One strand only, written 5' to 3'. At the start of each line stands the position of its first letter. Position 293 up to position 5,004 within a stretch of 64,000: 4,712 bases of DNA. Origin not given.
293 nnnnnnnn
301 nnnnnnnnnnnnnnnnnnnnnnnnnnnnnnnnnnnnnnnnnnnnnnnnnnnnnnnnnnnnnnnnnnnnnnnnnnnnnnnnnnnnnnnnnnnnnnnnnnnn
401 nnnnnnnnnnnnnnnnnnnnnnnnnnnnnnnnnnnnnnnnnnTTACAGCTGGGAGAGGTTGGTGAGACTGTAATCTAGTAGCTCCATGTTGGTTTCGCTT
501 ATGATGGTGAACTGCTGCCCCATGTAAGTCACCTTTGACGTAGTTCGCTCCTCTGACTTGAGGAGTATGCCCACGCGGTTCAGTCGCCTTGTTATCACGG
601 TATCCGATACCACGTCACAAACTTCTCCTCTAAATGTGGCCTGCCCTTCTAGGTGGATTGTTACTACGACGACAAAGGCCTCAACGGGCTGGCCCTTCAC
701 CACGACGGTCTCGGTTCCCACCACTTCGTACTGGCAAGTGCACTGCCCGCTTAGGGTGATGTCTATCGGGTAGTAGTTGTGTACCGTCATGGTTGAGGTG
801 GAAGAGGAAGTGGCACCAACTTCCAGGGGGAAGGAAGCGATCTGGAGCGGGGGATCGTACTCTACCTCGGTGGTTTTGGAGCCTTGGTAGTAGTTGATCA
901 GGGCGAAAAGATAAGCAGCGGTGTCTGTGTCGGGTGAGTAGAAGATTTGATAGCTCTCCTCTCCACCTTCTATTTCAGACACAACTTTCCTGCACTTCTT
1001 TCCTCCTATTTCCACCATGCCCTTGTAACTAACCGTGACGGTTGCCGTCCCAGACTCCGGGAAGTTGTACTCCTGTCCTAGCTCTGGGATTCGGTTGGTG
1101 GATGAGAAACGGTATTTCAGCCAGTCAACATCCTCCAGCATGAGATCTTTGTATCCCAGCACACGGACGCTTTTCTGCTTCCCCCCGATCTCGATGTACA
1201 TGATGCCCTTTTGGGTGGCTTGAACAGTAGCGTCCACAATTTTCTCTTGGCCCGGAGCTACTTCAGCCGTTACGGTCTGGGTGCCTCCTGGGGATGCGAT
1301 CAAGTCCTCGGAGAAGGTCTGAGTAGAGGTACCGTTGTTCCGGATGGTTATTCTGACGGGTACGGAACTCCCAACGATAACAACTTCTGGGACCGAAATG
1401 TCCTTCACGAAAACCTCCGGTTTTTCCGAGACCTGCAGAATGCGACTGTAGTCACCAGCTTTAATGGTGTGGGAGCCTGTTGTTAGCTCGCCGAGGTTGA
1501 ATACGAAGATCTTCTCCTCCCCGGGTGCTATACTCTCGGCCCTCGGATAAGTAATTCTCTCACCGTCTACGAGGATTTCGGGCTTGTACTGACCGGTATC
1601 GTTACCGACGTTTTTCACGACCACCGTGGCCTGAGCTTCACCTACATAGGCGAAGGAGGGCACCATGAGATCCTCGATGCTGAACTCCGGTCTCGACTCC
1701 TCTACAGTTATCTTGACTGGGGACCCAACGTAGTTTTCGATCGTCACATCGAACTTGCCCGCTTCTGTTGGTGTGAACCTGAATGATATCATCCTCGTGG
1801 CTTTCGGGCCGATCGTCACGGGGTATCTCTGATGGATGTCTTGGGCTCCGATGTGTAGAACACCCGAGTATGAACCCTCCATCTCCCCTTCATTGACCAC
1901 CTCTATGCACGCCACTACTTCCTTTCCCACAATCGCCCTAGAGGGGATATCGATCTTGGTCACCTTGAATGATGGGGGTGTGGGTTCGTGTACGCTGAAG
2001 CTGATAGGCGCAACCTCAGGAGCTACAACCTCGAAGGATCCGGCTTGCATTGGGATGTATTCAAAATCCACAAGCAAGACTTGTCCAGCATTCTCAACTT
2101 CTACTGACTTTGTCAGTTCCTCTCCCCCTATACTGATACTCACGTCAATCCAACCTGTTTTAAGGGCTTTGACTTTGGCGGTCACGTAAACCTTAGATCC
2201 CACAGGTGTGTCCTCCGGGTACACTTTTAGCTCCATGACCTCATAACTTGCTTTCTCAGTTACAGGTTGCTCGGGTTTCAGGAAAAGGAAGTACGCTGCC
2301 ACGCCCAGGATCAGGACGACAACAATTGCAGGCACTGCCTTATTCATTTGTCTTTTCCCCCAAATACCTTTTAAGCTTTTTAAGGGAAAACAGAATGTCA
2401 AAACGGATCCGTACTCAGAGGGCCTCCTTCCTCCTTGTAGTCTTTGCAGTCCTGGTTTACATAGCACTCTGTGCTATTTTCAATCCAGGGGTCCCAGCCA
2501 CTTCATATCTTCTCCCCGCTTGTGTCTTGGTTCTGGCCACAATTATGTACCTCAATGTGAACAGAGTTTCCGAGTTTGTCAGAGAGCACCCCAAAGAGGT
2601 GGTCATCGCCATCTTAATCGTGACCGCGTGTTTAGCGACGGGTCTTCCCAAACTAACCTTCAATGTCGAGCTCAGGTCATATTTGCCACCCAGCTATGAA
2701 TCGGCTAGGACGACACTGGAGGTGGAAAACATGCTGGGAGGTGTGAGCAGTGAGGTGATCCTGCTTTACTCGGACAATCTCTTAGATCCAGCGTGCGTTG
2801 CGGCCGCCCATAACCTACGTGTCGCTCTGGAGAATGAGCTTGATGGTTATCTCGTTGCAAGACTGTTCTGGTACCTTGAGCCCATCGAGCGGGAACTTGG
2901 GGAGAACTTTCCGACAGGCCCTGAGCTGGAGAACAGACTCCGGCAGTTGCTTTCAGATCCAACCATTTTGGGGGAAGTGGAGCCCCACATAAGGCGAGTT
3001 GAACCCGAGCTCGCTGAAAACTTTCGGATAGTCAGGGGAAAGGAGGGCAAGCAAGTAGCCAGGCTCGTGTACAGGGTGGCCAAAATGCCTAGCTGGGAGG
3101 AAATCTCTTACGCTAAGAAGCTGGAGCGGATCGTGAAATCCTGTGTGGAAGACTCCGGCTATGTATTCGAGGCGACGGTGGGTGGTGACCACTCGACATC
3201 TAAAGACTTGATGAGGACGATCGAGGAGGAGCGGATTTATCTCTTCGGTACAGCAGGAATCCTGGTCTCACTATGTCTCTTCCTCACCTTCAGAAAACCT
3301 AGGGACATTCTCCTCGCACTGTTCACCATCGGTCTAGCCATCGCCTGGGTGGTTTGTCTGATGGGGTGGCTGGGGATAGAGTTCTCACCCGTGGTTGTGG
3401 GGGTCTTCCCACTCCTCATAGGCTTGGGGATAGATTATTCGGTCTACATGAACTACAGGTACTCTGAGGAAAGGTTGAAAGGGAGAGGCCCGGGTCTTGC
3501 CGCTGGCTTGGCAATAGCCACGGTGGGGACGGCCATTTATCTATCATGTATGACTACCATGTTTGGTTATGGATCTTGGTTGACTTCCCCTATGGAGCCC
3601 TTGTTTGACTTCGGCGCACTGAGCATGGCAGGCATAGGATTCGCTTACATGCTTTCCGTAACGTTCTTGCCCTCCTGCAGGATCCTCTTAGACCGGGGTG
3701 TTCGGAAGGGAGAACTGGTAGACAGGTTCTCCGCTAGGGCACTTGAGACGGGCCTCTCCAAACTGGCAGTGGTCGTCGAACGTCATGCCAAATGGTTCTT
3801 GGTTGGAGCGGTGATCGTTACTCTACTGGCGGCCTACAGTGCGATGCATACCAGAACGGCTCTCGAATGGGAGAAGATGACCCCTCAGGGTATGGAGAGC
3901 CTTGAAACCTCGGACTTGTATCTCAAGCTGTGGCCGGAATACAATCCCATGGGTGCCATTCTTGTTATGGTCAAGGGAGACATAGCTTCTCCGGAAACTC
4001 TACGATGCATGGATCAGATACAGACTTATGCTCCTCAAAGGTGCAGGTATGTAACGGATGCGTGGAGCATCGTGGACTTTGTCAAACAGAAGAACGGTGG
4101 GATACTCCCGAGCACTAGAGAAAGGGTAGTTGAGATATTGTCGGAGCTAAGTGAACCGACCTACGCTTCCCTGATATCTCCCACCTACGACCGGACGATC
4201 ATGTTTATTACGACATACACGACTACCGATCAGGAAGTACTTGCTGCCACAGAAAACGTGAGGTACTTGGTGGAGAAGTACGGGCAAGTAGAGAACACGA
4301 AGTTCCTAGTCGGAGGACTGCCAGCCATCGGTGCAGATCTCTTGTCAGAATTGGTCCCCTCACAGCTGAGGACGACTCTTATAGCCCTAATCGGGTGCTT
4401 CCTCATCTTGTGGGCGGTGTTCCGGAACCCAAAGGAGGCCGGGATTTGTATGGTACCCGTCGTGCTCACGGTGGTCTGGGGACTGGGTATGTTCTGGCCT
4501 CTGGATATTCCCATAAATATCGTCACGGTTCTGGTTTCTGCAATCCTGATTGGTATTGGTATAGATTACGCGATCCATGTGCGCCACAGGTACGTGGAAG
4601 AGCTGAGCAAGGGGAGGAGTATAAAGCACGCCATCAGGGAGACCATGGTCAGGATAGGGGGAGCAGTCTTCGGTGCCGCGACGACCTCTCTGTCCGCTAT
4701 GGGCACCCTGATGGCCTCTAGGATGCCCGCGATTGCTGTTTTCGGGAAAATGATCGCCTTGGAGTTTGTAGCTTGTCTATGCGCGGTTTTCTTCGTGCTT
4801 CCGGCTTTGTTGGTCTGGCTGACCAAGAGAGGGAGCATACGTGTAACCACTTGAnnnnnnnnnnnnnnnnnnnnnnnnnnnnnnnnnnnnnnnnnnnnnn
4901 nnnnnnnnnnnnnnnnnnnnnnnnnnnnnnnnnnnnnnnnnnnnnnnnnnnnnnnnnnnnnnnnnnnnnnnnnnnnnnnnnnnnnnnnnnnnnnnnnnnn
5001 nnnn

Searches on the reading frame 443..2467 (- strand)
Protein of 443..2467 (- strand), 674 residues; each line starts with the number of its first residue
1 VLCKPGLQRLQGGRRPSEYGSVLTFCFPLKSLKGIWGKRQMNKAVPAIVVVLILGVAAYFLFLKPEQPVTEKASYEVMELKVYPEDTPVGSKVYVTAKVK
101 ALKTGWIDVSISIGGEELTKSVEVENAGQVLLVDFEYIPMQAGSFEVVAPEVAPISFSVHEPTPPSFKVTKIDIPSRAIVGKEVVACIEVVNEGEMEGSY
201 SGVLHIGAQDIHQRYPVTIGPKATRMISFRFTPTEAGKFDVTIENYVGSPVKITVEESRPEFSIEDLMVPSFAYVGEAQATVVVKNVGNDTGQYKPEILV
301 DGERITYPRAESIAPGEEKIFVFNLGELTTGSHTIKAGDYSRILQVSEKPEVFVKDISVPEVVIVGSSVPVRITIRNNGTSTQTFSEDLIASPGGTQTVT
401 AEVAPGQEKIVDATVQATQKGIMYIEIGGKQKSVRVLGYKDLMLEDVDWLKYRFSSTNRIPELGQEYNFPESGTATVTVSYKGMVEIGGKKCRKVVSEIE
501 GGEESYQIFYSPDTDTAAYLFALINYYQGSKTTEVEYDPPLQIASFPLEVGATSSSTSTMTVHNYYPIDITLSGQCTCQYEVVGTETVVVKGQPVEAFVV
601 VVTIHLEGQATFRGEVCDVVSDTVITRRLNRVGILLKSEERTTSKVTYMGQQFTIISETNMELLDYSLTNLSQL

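Call 33: search_protein_families(library=pfam, proteins=[window:443-2467:-])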
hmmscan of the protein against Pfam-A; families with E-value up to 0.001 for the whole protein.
window:443-2467:- (674 aa): 1 family
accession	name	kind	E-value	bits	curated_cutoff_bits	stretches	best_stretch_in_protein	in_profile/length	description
PF07705.17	CARDB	-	4e-11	43.4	22.7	0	350-426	2-80/101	CARDB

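Call 73: find_encoding_contigs(protein=window:443-2347:-, flank=10000, max_places=3)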
Protein window:443-2347:- (634 aa): no gene with exactly this product is on record in the collection.

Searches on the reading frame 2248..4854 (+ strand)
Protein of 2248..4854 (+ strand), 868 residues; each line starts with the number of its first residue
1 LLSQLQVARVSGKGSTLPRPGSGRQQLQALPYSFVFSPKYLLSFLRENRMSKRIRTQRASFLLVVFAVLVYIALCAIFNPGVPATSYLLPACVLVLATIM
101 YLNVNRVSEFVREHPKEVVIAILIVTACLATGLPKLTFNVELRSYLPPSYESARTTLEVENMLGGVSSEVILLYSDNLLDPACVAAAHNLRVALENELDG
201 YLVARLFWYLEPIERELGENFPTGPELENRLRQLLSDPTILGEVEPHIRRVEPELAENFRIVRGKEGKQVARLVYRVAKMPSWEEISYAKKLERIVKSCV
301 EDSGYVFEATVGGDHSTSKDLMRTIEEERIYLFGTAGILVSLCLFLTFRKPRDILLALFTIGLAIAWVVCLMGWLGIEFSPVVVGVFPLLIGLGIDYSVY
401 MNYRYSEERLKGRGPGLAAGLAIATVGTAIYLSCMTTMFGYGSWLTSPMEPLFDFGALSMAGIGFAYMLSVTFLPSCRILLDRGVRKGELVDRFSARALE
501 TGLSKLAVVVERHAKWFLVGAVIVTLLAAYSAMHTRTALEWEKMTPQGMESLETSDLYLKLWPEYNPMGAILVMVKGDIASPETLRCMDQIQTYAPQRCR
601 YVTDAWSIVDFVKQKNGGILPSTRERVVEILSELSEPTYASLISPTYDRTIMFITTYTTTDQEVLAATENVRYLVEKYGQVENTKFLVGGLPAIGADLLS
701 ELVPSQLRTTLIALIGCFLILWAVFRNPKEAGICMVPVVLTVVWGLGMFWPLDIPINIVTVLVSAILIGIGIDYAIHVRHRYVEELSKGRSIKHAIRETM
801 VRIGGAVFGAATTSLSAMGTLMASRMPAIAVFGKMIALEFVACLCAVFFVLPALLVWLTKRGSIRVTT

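Call 33: search_protein_families(library=pfam, proteins=[window:2248-4854:+])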
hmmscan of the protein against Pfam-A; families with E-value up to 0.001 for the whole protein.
window:2248-4854:+ (868 aa): 4 families
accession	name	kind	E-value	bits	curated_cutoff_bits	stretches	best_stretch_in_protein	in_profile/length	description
PF03176.21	MMPL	-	3.9e-47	161.3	20.5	2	634-862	71-306/333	MMPL family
PF02460.24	Patched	-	5.7e-10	39.6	23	2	724-843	24-142/156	Patched SSD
PF12349.14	Sterol-sensing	-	3.2e-06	27.5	22.3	0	356-476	11-131/153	Sterol-sensing domain of SREBP cleavage-activation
PF02355.23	SecD_SecF_C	-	0.00032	20.6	20.5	0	691-845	18-173/189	Protein export membrane protein SecD/SecF, C-terminal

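Call 74: find_encoding_contigs(protein=window:2395-4854:+, flank=10000, max_places=3)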
Protein window:2395-4854:+ (819 aa): no gene with exactly this product is on record in the collection.
